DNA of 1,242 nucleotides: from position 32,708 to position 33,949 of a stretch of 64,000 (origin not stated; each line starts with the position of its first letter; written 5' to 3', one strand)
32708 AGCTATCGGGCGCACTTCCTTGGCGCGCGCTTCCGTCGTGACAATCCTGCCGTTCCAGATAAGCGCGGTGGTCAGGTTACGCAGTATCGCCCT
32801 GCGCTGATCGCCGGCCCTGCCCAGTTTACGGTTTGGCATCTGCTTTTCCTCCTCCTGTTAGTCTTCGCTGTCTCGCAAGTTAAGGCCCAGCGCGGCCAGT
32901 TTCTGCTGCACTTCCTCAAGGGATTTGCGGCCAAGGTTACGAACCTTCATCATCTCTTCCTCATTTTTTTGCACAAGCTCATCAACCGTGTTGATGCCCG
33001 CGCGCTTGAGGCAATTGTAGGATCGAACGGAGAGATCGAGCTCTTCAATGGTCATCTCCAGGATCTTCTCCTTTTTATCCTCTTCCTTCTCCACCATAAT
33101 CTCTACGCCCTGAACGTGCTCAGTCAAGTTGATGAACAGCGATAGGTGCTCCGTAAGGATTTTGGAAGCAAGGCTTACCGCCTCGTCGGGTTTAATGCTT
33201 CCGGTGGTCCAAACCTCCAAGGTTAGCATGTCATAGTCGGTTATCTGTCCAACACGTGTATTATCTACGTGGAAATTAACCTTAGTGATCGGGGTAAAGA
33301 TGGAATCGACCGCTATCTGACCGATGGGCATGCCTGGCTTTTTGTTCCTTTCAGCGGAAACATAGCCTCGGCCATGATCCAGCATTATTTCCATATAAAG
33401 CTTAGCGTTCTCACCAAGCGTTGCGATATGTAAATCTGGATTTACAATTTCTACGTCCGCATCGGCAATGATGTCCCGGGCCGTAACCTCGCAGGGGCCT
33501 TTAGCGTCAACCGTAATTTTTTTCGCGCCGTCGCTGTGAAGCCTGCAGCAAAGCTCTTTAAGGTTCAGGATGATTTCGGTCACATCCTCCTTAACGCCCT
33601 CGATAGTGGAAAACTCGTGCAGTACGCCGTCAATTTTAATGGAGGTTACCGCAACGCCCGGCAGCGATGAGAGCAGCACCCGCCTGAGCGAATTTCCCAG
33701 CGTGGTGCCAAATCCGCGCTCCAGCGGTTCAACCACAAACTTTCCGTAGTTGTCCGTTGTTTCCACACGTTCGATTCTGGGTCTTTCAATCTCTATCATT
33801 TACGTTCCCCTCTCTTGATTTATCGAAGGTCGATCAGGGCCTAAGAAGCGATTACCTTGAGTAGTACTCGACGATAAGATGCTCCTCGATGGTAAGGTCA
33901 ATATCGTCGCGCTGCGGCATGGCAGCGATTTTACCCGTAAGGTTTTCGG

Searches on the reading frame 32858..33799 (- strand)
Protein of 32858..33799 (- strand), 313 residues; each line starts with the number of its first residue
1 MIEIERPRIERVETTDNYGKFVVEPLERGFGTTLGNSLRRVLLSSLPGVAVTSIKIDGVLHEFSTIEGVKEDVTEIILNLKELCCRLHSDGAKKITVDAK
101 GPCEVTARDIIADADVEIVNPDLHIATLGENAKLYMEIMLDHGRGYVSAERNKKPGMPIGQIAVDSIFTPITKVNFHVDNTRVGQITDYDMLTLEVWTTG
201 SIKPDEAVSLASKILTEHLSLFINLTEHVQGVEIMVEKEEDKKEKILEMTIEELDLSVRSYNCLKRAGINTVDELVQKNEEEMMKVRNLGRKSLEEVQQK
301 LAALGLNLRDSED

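Call 79: search_protein_families(library=pfam, proteins=[window:32858-33799:-], max_evalue=0.00001)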
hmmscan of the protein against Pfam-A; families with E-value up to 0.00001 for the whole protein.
window:32858-33799:- (313 aa): 3 families
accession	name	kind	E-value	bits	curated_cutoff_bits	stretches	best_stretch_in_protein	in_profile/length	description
PF01000.31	RNA_pol_A_bac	-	1.7e-36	125.5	33.9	1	54-169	1-119/119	RNA polymerase Rpb3/RpoA insert domain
PF03118.21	RNA_pol_A_CTD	-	1.4e-29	102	23.8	1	238-302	2-66/67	Bacterial RNA polymerase, alpha chain C terminal domain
PF01193.29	RNA_pol_L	-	3.8e-27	94.3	24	1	24-219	1-74/74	RNA polymerase Rpb3/Rpb11 dimerisation domain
